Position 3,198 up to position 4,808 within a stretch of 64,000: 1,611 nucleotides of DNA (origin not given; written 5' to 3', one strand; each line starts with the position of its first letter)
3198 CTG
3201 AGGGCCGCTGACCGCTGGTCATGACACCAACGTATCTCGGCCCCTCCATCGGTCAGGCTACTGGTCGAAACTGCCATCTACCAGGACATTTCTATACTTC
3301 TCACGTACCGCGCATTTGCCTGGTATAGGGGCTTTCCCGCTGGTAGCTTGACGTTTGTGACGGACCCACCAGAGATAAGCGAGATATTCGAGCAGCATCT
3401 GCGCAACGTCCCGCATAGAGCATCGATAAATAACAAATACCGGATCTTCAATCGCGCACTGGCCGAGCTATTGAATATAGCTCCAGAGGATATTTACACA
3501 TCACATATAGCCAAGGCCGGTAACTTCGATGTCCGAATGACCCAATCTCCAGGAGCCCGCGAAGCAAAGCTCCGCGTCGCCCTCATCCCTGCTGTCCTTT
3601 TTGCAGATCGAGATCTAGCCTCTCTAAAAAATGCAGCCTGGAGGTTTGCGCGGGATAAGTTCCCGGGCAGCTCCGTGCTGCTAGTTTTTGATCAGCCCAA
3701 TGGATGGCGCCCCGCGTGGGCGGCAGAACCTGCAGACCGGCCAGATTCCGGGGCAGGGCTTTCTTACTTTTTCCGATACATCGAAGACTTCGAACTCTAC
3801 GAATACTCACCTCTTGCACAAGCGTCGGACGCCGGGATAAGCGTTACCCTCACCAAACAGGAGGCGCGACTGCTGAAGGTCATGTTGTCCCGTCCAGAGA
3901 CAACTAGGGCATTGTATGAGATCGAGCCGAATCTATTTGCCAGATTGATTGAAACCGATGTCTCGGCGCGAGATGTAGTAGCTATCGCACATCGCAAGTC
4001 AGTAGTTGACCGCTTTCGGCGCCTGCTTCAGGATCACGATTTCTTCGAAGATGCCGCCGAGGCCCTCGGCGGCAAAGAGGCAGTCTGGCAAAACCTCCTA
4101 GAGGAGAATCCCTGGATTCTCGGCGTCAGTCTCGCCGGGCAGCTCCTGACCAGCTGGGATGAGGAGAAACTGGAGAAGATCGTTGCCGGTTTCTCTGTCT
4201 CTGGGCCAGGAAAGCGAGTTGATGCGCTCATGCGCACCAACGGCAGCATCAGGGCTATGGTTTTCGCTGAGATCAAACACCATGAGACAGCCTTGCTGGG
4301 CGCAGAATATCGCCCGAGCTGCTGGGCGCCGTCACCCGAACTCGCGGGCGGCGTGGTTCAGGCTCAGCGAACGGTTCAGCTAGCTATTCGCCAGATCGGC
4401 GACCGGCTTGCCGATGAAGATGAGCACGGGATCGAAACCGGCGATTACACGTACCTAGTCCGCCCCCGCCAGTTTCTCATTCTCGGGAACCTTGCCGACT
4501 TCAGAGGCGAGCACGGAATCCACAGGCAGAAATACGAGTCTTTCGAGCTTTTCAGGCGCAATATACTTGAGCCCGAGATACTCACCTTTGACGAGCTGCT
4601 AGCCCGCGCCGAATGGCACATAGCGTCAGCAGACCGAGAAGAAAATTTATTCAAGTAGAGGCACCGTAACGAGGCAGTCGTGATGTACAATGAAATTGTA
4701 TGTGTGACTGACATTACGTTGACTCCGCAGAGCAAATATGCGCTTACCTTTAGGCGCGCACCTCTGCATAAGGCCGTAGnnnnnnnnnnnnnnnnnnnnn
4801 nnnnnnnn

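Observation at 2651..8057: Integrase-less 5.3 kb defence islet in tRNA-Thr: vsr*-Shedu-C5 MTase><REase-dndB-like*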

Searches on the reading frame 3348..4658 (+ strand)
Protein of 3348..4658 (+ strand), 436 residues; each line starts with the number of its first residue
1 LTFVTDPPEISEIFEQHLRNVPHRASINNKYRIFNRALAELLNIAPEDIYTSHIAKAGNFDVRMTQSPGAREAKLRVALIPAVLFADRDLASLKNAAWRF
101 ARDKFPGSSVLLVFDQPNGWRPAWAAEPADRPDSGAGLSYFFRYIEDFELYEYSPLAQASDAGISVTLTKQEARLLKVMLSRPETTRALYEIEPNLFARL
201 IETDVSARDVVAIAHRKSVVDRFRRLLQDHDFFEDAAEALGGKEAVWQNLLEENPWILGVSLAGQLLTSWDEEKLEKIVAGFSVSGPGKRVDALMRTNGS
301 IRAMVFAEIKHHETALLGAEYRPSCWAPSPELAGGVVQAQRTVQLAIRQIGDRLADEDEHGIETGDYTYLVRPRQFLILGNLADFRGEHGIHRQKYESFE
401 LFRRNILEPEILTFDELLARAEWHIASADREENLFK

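Call 7: search_protein_families(library=pfam, proteins=[window:3348-4658:+], max_evalue=0.1)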
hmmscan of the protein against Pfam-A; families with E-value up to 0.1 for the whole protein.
window:3348-4658:+ (436 aa): 1 family
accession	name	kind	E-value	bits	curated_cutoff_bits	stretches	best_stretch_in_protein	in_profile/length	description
PF14082.12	SduA_C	-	6.9e-29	101.5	27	1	243-418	3-159/159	Shedu protein SduA, C-terminal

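Call 8: search_protein_families(library=padloc, proteins=[window:3348-4658:+], max_evalue=0.1)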
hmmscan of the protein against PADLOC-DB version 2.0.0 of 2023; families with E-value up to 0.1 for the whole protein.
window:3348-4658:+ (436 aa): 13 families
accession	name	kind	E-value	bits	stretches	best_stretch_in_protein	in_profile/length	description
PDLC00394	SduA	-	1.6e-104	348.1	1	173-431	130-389/392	DUF4263 domain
PDLC00391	SduA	-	1.7e-53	180.2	1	196-426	166-400/402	DUF4263 domain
PDLC00392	SduA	-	3.5e-25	87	1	166-427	138-391/396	DUF4263 domain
PDLC00384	SduA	-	2.9e-19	67.2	1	243-420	290-451/476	DUF4263 domain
PDLC00382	SduA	-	1.4e-15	55.6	1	198-429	110-324/336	DUF4263 domain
PDLC00399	SduA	-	9.8e-15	52.8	1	243-422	202-365/375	DUF4263 domain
PDLC00400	SduA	-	9.9e-14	49.4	1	243-422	127-290/308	DUF4263 domain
PDLC00406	SduA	-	1.7e-12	46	1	243-422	154-319/326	DUF4263 domain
PDLC00380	SduA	-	4.3e-12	43.3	1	243-421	299-461/480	DUF4263 domain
PDLC00393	SduA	-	5e-10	37.1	1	242-422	280-445/455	DUF4263 domain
PDLC00381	SduA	-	3.5e-08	31.1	1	232-418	163-333/342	DUF4263 domain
PDLC00385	SduA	-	7.8e-06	23.5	1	194-422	117-311/319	DUF4263 domain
PDLC00388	SduA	-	9.5e-05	19.7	1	307-431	276-399/402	DUF4263 domain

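Call 9: search_protein_families(library=ncbifam, proteins=[window:3348-4658:+], max_evalue=0.1)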
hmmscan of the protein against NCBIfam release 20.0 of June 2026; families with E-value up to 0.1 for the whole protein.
window:3348-4658:+ (436 aa): 0 families

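Call 25: find_homologous_proteins(query=window:3348-4658:+)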
Query window:3348-4658:+ (436 aa): 671 proteins with E <= 0.001 among 8000 candidates; the best 120 are listed.
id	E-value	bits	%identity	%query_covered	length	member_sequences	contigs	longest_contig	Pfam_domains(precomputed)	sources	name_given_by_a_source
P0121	2.2e-246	835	100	86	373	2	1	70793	PF14082.13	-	-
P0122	9.3e-194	662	68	99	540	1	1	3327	PF14082.13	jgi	jgi:hypothetical protein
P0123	3.4e-188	644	67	98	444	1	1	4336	PF14082.13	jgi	jgi:hypothetical protein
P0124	2.8e-175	601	65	95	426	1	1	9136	PF14082.13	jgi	jgi:hypothetical protein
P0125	9.7e-173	593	64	97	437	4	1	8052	PF14082.13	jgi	jgi:Domain of unknown function (DUF4263)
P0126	3.1e-172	591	67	91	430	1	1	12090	PF14082.13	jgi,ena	-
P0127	1.1e-165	570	62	96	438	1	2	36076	PF14082.13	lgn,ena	-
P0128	1.5e-161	556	59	99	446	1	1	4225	PF14082.13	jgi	jgi:hypothetical protein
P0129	8.8e-161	553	61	97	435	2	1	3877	PF14082.13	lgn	-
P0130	1.0e-154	534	59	96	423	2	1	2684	PF14082.13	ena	-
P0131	2.2e-153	529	58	99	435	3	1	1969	PF14082.13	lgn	-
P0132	3.7e-153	528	59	97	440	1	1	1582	PF14082.13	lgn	-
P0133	5.6e-153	528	60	97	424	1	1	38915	PF14082.13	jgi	jgi:hypothetical protein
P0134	2.1e-152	526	58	99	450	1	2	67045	PF14082.13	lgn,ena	-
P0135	5.1e-150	518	56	98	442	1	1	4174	PF14082.13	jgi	jgi:hypothetical protein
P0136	5.6e-150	518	58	98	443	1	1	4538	PF14082.13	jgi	jgi:hypothetical protein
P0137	5.3e-149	515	57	98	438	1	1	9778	PF14082.13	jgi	jgi:Domain of unknown function (DUF4263)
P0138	1.3e-148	513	58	96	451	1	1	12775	PF14082.13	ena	-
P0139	5.5e-147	508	56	98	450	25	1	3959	PF14082.13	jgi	jgi:hypothetical protein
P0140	8.1e-147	507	56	98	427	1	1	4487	PF14082.13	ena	-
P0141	4.5e-145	502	55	98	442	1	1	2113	PF14082.13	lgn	-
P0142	1.2e-144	500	56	97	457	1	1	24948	PF14082.13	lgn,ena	-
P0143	1.3e-144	500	57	98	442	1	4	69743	PF14082.13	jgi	jgi:Domain of unknown function (DUF4263)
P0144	1.8e-144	500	56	97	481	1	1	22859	PF14082.13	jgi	jgi:antiviral defense system Shedu protein SduA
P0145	6.4e-144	498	61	88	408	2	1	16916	PF14082.13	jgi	-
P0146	2.2e-141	490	56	98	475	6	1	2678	PF14082.13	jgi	-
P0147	5.1e-141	488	56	97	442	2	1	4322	PF14082.13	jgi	jgi:Domain of unknown function (DUF4263)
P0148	1.2e-138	481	54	98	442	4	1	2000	PF14082.13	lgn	-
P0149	1.2e-138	481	54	96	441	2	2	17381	PF14082.13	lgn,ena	-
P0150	9.8e-138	478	53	98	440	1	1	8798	PF14082.13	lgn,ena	-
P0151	2.2e-117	411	55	79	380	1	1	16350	PF14082.13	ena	-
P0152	1.4e-113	398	70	58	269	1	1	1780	PF14082.13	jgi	jgi:hypothetical protein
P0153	1.3e-110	388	62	66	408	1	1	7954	PF14082.13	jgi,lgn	jgi:hypothetical protein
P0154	7.8e-110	386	50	92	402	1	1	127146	PF14082.13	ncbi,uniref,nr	ncbi:Shedu immune nuclease family protein [Pseudonocardia humida]|uniref:DUF4263 domain-containing p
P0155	1.0e-108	382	70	56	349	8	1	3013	PF14082.13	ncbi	-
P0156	2.1e-108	381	67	58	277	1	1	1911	PF14082.13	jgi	-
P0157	1.4e-107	378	65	59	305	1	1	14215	PF14082.13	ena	-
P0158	2.2e-107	378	66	57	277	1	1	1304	PF14082.13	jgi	jgi:hypothetical protein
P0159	7.4e-107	376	65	59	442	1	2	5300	PF14082.13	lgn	-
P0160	2.3e-106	374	60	67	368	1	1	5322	PF14082.13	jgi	jgi:Domain of unknown function (DUF4263)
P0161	5.6e-106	373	65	58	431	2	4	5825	PF14082.13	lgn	-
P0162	9.5e-106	372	56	80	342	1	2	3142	PF14082.13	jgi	jgi:hypothetical protein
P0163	1.3e-105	372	50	93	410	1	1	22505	PF14082.13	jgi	jgi:Domain of unknown function (DUF4263)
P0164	3.2e-105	370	59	66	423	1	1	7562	PF14082.13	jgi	jgi:hypothetical protein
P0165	4.4e-105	370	48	95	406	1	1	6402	PF14082.13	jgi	jgi:hypothetical protein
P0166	8.9e-105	369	63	59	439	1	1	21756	PF14082.13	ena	-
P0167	6.2e-104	366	48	96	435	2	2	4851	PF14082.13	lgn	-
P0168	1.2e-103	365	60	67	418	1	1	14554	PF14082.13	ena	-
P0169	1.9e-103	365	66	58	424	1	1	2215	PF14082.13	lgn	-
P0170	2.7e-103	364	64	58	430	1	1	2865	PF14082.13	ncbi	-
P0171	7.0e-103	363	64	59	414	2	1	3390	PF14082.13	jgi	jgi:hypothetical protein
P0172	8.7e-103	362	62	61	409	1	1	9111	PF14082.13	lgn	-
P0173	1.1e-102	362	63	59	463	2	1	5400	PF14082.13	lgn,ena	-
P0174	6.4e-102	360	64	59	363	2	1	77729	PF14082.13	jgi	jgi:hypothetical protein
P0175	1.0e-101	359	52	83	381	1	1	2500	PF14082.13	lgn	-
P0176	1.1e-101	359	63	59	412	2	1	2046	PF14082.13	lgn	-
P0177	2.7e-101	357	64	59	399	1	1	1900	PF14082.13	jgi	jgi:hypothetical protein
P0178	6.8e-101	356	58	65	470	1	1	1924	PF14082.13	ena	-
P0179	1.6e-100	355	61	61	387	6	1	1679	PF14082.13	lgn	-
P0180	1.9e-100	355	57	66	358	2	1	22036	PF14082.13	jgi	jgi:hypothetical protein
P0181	2.7e-100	354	63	59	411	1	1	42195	PF14082.13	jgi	jgi:Domain of unknown function (DUF4263)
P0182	3.3e-100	354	58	66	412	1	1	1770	PF14082.13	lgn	-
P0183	3.4e-100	354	64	56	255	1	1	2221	PF14082.13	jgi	jgi:hypothetical protein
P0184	5.2e-100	353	62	59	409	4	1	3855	PF14082.13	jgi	jgi:hypothetical protein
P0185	6.5e-100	353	59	66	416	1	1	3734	PF14082.13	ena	-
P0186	7.4e-100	353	62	59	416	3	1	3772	PF14082.13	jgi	jgi:hypothetical protein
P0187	1.2e-99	352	63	59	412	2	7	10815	PF14082.13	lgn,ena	-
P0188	1.4e-99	352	62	59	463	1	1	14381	PF14082.13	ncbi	-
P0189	1.7e-99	352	60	61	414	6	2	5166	PF14082.13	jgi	-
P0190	1.7e-99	352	57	66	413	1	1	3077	PF14082.13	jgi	-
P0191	2.6e-99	351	65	56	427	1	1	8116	PF14082.13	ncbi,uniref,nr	ncbi:DUF4263 domain-containing protein [Corallococcus exercitus]|uniref:Shedu immune nuclease family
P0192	4.0e-99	350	62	59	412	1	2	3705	PF14082.13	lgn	-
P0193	4.5e-99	350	63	59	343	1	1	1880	PF14082.13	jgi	jgi:Shedu protein SduA, C-terminal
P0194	8.6e-99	349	56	66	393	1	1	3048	PF14082.13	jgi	jgi:hypothetical protein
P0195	9.4e-99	349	62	60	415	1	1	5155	PF14082.13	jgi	jgi:hypothetical protein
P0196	1.1e-98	349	58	66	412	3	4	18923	PF14082.13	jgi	-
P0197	1.2e-98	349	62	59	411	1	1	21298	PF14082.13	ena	-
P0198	1.2e-98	349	62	57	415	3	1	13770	PF14082.13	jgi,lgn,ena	-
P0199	1.2e-98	349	60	63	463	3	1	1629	PF14082.13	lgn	-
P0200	1.5e-98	348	57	66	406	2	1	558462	PF14082.13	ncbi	-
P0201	1.6e-98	348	58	64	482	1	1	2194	PF14082.13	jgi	jgi:hypothetical protein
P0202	1.6e-98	348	63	58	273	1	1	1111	PF14082.13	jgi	-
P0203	1.8e-98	348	60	59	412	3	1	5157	PF14082.13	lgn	-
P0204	2.7e-98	348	65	56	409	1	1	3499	PF14082.13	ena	-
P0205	3.3e-98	347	61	59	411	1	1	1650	PF14082.13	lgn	-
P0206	4.2e-98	347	56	66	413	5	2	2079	PF14082.13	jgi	-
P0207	4.8e-98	347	62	59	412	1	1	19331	PF14082.13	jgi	jgi:hypothetical protein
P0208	5.7e-98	347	63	59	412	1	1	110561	PF14082.13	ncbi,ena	-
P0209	6.2e-98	346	59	59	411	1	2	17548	PF14082.13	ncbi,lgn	-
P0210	9.6e-98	346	62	58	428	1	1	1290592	PF14082.13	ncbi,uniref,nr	ncbi:Shedu immune nuclease family protein [Corallococcus sp. AB038B]|uniref:Shedu immune nuclease fa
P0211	1.0e-97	346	61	60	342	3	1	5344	PF14082.13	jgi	jgi:hypothetical protein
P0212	1.1e-97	346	60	60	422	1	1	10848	PF14082.13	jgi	jgi:hypothetical protein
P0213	1.2e-97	345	59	63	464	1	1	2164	PF14082.13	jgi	jgi:hypothetical protein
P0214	1.5e-97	345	60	58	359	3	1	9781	PF14082.13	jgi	-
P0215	1.7e-97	345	60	58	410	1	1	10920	PF14082.13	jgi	jgi:hypothetical protein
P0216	1.7e-97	345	62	57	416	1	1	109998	PF14082.13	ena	-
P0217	1.9e-97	345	62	58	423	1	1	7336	PF14082.13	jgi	jgi:hypothetical protein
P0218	2.8e-97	344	60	58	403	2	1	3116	PF14082.13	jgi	jgi:hypothetical protein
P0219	3.2e-97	344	61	59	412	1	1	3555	PF14082.13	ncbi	-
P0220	5.2e-97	343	61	58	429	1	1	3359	PF14082.13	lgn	-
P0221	5.7e-97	343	60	60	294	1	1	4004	PF14082.13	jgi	-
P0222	7.8e-97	343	60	60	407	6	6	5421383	PF14082.13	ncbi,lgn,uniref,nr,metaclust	ncbi:hypothetical protein TS71_17355 [Mycolicibacterium neoaurum]|uniref:Shedu protein SduA C-termin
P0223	8.8e-97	343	57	65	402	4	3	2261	PF14082.13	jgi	-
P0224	9.2e-97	343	58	64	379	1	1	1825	PF14082.13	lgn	-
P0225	1.1e-96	342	61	58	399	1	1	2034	PF14082.13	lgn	-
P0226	1.1e-96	342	48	85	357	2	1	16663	PF14082.13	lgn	-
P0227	1.1e-96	342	56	66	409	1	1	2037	PF14082.13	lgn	-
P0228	1.6e-96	342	62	57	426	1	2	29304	PF14082.13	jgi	jgi:hypothetical protein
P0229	2.3e-96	341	62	58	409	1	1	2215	PF14082.13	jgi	jgi:hypothetical protein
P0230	2.4e-96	341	60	58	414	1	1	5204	PF14082.13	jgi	jgi:hypothetical protein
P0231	2.4e-96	341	63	56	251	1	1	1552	PF14082.13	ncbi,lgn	-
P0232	2.8e-96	341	59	61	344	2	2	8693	PF14082.13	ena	-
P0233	3.9e-96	341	58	63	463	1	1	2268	PF14082.13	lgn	-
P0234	5.6e-96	340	63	58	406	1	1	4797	PF14082.13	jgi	jgi:hypothetical protein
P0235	6.9e-96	340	57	66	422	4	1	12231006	PF14082.13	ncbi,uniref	ncbi:Shedu immune nuclease family protein [Cystobacter fuscus]|uniref:Shedu immune nuclease family p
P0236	6.9e-96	340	59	59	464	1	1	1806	PF14082.13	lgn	-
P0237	7.9e-96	339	57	67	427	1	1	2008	PF14082.13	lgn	-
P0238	8.2e-96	339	59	61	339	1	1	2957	PF14082.13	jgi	jgi:hypothetical protein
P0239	1.0e-95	339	59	61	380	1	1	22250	PF14082.13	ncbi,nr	ncbi:MAG: hypothetical protein QOG70_2696 [Solirubrobacteraceae bacterium]|nr:hypothetical protein [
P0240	1.2e-95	339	55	65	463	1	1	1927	PF14082.13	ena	-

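Call 30: find_related_loci(query=A1, collection=metagenome_contigs, flank=7000)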
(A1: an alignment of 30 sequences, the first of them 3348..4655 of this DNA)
Query A1 (436 aa) in metagenome_contigs; peptide patterns used: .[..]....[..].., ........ (x = any residue, [..] = any of these).
450 stretches matched a pattern; 123 encode a relative of the query (tblastn E <= 1e-3); the best 80 are kept; 80 distinct loci.
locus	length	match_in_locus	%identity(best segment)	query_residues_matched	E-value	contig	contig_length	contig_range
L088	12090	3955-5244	66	4-433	0e+0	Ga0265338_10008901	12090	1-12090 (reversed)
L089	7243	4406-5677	58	6-433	6e-158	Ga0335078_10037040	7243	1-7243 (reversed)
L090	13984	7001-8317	60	4-425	2e-157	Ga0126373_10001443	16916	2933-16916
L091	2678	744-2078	55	3-429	6e-157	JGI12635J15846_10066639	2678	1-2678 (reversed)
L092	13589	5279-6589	54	4-427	2e-143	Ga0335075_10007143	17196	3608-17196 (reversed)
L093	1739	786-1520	69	188-431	2e-117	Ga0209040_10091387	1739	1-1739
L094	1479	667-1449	63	173-431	3e-113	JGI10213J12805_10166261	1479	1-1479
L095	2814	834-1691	57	143-433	8e-109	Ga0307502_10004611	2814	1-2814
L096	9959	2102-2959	58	143-431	3e-102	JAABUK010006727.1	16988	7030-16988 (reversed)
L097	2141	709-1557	56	143-429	2e-106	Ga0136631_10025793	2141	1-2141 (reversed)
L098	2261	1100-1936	57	152-433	6e-104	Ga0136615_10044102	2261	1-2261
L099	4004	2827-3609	60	172-431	7e-100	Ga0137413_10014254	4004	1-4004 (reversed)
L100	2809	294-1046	62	176-425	1e-101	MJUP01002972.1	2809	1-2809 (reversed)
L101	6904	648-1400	62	176-425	2e-98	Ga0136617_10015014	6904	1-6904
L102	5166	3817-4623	60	167-431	7e-98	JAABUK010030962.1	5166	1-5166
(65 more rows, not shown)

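Call 36: find_encoding_contigs(protein=P0154, flank=7000, max_places=1)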
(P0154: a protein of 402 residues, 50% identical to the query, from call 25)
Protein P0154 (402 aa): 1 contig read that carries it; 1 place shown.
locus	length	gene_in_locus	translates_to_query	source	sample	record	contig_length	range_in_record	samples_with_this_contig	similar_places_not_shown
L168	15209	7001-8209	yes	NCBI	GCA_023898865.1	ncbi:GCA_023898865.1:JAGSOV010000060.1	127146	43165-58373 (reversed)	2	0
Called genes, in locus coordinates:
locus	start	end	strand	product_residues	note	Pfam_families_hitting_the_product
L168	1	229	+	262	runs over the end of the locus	-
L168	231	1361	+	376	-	-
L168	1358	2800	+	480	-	-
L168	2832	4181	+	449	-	PF13086:AAA_11 (faint), PF13604:AAA_30 (weak), PF13087:AAA_12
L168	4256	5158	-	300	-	-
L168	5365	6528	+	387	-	PF00145:DNA_methylase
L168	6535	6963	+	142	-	PF03852:Vsr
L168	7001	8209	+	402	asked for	PF14082:SduA_C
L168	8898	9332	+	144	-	-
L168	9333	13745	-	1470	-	PF08751:TrwC, PF13086:AAA_11 (faint), PF13245:AAA_19, PF13604:AAA_30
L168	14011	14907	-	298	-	-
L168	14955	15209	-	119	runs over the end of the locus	PF14216:DUF4326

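Call 37: find_encoding_contigs(protein=P0134, flank=7000, max_places=1)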
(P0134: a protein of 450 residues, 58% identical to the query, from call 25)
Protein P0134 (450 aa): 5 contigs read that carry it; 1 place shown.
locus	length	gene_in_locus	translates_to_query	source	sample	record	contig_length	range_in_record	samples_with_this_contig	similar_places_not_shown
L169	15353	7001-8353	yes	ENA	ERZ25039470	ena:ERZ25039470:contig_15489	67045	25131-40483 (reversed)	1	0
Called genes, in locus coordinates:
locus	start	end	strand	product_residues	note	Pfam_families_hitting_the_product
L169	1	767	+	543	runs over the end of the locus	PF08751:TrwC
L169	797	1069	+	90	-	PF13604:AAA_30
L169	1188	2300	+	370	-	-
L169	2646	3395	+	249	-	-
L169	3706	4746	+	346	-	-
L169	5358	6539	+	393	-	PF00145:DNA_methylase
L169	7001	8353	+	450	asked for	PF14082:SduA_C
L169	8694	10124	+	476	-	PF20042:DUF6444, PF03050:DDE_Tnp_IS66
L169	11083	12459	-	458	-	PF00589:Phage_integrase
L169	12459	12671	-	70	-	PF13384:HTH_23 (weak), PF12728:HTH_17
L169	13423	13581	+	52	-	-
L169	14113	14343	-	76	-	-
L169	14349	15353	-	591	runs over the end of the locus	PF13384:HTH_23, PF13518:HTH_28, PF13551:HTH_29, PF13565:HTH_32, PF00665:rve, PF24764:rva_4 (faint), PF13683:rve_3, PF22483:Mu-transpos_C_2 (faint)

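Call 38: find_encoding_contigs(protein=P0143, flank=7000, max_places=1)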
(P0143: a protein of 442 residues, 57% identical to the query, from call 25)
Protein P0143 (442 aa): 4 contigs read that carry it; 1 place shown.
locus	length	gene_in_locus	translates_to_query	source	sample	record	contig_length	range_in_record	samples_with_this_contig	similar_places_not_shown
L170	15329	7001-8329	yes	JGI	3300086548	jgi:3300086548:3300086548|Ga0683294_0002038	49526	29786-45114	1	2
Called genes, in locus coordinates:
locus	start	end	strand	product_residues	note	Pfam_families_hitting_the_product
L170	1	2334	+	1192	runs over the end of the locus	PF00271:Helicase_C (weak)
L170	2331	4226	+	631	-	PF09369:MZB (weak)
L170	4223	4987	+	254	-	PF13091:PLDc_2, PF00614:PLDc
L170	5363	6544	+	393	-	PF00145:DNA_methylase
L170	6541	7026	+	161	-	PF03852:Vsr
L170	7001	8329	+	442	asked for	PF14082:SduA_C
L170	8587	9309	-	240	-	-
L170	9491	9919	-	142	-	-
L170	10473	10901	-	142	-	-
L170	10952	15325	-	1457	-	PF08751:TrwC, PF13245:AAA_19, PF13604:AAA_30, PF22232:TraI_hel_assoc_N (weak)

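Call 45: search_protein_families(library=pfam, proteins=[L089:292-2070:-, L089:5961-7088:-, L092:349-1941:-, L092:2955-3617:+, L092:6662-7459:-, L092:8413-9579:-, L168:4256-5158:-, L169:3706-4746:+, L169:2646-3395:+, L170:8587-9309:-], max_evalue=0.01)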
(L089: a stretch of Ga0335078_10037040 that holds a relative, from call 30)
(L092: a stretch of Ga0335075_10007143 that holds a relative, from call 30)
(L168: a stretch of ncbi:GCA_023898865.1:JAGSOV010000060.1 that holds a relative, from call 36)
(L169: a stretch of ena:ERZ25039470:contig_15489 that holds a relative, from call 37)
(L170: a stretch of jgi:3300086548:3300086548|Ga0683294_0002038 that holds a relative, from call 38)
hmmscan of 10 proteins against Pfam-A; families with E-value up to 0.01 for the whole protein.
L089:292-2070:- (592 aa): 0 families

L089:5961-7088:- (375 aa): 2 families
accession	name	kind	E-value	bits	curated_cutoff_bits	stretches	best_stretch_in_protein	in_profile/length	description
PF13091.12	PLDc_2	-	2.4e-18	66.7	27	1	237-352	1-117/132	PLD-like domain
PF00614.28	PLDc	-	4.3e-08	33.3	21.9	1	315-339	4-28/28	Phospholipase D Active site motif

L092:349-1941:- (530 aa): 1 family
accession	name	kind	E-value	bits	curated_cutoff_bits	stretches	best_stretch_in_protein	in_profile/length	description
PF16289.11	PIN_12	-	3.4e-10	41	32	1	6-170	1-172/172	PIN domain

L092:2955-3617:+ (220 aa): 2 families
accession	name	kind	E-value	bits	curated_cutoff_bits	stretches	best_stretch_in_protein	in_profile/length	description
PF13643.11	DUF4145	-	6.1e-18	65.1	23.1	1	92-177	2-86/88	Domain of unknown function (DUF4145)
PF08209.17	Sgf11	-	0.0078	16.2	26.4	0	6-19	3-16/33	Sgf11 (transcriptional regulation protein)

L092:6662-7459:- (265 aa): 0 families

L092:8413-9579:- (388 aa): 2 families
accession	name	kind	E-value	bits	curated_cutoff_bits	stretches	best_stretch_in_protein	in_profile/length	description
PF13560.12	HTH_31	-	5.6e-05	23.8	27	1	14-83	4-60/64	Helix-turn-helix domain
PF01381.28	HTH_3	-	0.0009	19.7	23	0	53-80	24-51/55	Helix-turn-helix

L168:4256-5158:- (300 aa): 0 families

L169:3706-4746:+ (346 aa): 0 families

L169:2646-3395:+ (249 aa): 0 families

L170:8587-9309:- (240 aa): 0 families

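Call 46: predict_structure(alignment_id=A1)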
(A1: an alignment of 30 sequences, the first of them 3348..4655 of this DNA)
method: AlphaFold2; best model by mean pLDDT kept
length: 436 residues; sequences in the alignment: 30
mean_pLDDT: 63.2   pTM: 0.43
mean pLDDT of the five models: 63.2, 58.0, 57.5, 57.1, 55.8
residues with pLDDT >= 90: 89; 70-90: 78; 50-70: 120; < 50: 149
segments of 3 or more residues with pLDDT < 50: 158-168, 197-213, 255-312, 366-379, 406-436
pLDDT, mean of each block of 10 residues (from residue 1): 60 93 88 96 94 89 85 95 80 91 90 94 94 75 91 69 42 54 51 50 40 50 71 88 70 44 28 26 25 29 35 62 66 59 54 51 48 45 63 63 48 44 39 40
secondary structure, 60 per line:
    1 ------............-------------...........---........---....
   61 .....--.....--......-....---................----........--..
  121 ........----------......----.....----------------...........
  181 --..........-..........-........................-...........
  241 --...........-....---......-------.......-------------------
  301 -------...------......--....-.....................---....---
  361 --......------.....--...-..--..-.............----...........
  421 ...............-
elements in order: H7-18 H32-42 E49-53 H57-65 H68-72 E75-80 H82-85 H89-104 E109-116 E119-128 H139-144 E149-153 H170-180 H183-192 H194-203 H205-228 H230-240 H243-253 H255-258 H262-267 H275-281 E308-310 E317-322 E325-328 H330-350 E354-357 E363-368 E375-379 H393-405 E410-413 H414-435
